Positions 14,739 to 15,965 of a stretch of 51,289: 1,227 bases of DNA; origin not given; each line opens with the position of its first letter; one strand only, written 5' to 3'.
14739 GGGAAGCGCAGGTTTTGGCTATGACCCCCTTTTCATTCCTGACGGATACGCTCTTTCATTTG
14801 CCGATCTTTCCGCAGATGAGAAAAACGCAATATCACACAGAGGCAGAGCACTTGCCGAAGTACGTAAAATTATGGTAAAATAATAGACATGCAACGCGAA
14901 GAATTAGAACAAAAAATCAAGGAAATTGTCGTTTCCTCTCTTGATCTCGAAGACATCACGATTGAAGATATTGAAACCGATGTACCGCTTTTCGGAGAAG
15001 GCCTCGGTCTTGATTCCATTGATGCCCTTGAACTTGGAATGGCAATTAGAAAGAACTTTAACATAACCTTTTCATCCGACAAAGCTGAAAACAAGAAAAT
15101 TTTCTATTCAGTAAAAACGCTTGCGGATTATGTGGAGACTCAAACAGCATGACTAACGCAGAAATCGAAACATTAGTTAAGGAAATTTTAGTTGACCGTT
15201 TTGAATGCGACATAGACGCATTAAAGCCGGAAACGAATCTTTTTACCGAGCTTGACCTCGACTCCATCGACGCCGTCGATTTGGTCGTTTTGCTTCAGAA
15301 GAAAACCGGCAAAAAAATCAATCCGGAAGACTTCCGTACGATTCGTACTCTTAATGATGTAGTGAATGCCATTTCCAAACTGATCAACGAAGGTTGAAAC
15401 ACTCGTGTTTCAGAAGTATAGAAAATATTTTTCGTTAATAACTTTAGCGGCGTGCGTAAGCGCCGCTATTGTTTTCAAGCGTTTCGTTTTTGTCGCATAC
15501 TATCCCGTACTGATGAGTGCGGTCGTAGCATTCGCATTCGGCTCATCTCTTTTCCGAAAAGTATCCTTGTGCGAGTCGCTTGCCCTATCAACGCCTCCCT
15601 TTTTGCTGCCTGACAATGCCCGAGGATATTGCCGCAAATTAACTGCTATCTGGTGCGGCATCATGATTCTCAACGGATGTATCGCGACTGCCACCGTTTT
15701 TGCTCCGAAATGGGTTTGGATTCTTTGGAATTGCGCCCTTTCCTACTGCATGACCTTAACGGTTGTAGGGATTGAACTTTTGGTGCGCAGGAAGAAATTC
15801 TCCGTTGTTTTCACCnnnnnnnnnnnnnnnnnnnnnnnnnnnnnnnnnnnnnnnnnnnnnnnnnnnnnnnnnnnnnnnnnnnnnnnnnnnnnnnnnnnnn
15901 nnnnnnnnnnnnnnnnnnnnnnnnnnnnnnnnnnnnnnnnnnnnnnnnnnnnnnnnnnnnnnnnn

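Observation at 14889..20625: Ketosynthase-less, fusion-rich aryl-polyene/flexirubin-type lipid loading and export module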

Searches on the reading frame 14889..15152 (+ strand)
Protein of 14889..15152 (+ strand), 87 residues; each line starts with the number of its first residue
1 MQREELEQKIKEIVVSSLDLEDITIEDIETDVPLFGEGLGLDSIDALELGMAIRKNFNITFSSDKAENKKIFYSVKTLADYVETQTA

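Call 3: search_protein_families(library=pfam, proteins=[window:14889-15152:+], max_evalue=0.1)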
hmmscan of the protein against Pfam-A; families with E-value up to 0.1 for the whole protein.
window:14889-15152:+ (87 aa): 1 family
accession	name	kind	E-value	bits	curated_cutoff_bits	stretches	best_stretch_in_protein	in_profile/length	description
PF00550.31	PP-binding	-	4.3e-09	36.9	20.8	1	9-66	2-54/67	Phosphopantetheine attachment site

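Call 4: search_protein_families(library=ncbifam, proteins=[window:14889-15152:+], max_evalue=0.1)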
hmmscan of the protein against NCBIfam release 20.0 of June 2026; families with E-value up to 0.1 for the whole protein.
window:14889-15152:+ (87 aa): 17 families
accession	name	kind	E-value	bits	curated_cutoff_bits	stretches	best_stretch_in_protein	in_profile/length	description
NF006617.0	PRK09184.1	subfamily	3.3e-27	94.3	70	1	2-85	10-93/96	phosphopantetheine-binding protein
TIGR00517.1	acyl_carrier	equivalog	1.9e-10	40.5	70.45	1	4-85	2-76/77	acyl carrier protein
NF002149.0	PRK00982.1-3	equivalog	3.2e-10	39.8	106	1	5-85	3-76/78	acyl carrier protein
NF002148.0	PRK00982.1-2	subfamily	7e-10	38.6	71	1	3-85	2-77/79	acyl carrier protein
NF005480.0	PRK07081.1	equivalog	2.7e-09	36.8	72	1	7-84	2-75/83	acyl carrier protein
NF002151.0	PRK00982.1-5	equivalog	2.8e-09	37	92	1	5-85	3-76/78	acyl carrier protein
NF058660.1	cispen_ACP_AmcB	equivalog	7.8e-09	35.6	80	1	6-85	2-78/80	cispentacin biosynthesis acyl carrier protein AmcB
NF005798.0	PRK07639.1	equivalog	1.4e-07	31.8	100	1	1-85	1-81/91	petrobactin biosynthesis protein AsbD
NF002150.0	PRK00982.1-4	subfamily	2.7e-07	30.7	66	1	1-86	1-79/80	acyl carrier protein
NF003757.0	PRK05350.1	equivalog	8.8e-06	25.8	65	1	1-83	2-74/83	acyl carrier protein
TIGR04069.1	ocin_ACP_rel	hypoth_equivalog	0.0002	21.8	70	1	7-70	3-66/77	peptide maturation system acyl carrier-related protein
NF003464.0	PRK05087.1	equivalog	0.00045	20.2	68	1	11-62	4-55/78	D-alanine--poly(phosphoribitol) ligase subunit DltC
NF052616.1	ACP_for_OlsHI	equivalog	0.0037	17.6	130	1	7-85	5-80/83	ornithine lipid biosynthesis acyl carrier protein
NF009104.0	PRK12449.1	equivalog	0.0046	16.9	70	1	1-84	1-77/80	acyl carrier protein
TIGR01688.1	dltC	equivalog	0.0068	16.5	52.35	1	29-62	20-52/73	D-alanine--poly(phosphoribitol) ligase subunit 2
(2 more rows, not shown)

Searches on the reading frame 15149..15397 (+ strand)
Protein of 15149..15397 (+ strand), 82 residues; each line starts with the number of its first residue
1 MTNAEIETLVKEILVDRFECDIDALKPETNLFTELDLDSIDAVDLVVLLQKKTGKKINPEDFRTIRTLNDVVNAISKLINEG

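Call 3: search_protein_families(library=pfam, proteins=[window:15149-15397:+], max_evalue=0.1)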
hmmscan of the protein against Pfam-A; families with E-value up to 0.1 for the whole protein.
window:15149-15397:+ (82 aa): 1 family
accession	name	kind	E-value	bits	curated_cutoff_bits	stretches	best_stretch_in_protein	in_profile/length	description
PF00550.31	PP-binding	-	9.6e-14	51.8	20.8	1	10-75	3-67/67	Phosphopantetheine attachment site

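Call 4: search_protein_families(library=ncbifam, proteins=[window:15149-15397:+], max_evalue=0.1)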
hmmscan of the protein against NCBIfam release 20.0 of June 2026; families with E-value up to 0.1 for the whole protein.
window:15149-15397:+ (82 aa): 21 families
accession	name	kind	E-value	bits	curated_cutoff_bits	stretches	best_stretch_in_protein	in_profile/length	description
NF003757.0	PRK05350.1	equivalog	1.1e-31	108.8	65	1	2-81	3-82/83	acyl carrier protein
NF002150.0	PRK00982.1-4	subfamily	5.6e-14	52.1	66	1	1-77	1-77/80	acyl carrier protein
NF002148.0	PRK00982.1-2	subfamily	8.3e-14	51.2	71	1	4-77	3-76/79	acyl carrier protein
NF006031.0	PRK08172.1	equivalog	7.8e-12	45.7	76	1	3-79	2-78/82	acyl carrier protein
TIGR00517.1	acyl_carrier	equivalog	9.5e-11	41.4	70.45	1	4-77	2-75/77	acyl carrier protein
NF002147.0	PRK00982.1-1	equivalog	4.7e-09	36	84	1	2-78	4-80/83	acyl carrier protein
NF002151.0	PRK00982.1-5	equivalog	2e-08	34.3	92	1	5-77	3-75/78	acyl carrier protein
NF040636.1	AcpM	exception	4.9e-08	32.9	146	1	5-80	5-80/93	meromycolate extension acyl carrier protein AcpM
NF002149.0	PRK00982.1-3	equivalog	2.4e-07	30.6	106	1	5-76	3-74/78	acyl carrier protein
NF004533.0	PRK05883.1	equivalog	4.4e-06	26.5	72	1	4-77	22-95/100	acyl carrier protein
NF006617.0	PRK09184.1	subfamily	7e-06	26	70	1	3-67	11-82/96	phosphopantetheine-binding protein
NF058660.1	cispen_ACP_AmcB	equivalog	1.5e-05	25.1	80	1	5-75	1-78/80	cispentacin biosynthesis acyl carrier protein AmcB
NF005079.0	PRK06508.1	equivalog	8e-05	23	83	1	10-62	8-60/93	acyl carrier protein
NF003464.0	PRK05087.1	equivalog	0.00013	21.9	68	1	5-77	2-76/78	D-alanine--poly(phosphoribitol) ligase subunit DltC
NF005798.0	PRK07639.1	equivalog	0.0003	21.2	100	1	1-78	1-84/91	petrobactin biosynthesis protein AsbD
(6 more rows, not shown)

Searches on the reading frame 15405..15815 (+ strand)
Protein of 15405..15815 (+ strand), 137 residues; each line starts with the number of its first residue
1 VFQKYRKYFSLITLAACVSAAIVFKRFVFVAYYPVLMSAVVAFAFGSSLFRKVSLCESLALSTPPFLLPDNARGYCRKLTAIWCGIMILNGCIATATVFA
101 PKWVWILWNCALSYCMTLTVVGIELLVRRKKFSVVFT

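Call 52: search_protein_families(library=pfam, proteins=[window:15405-15815:+], max_evalue=0.1)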
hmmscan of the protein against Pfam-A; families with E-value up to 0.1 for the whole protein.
window:15405-15815:+ (137 aa): 0 families
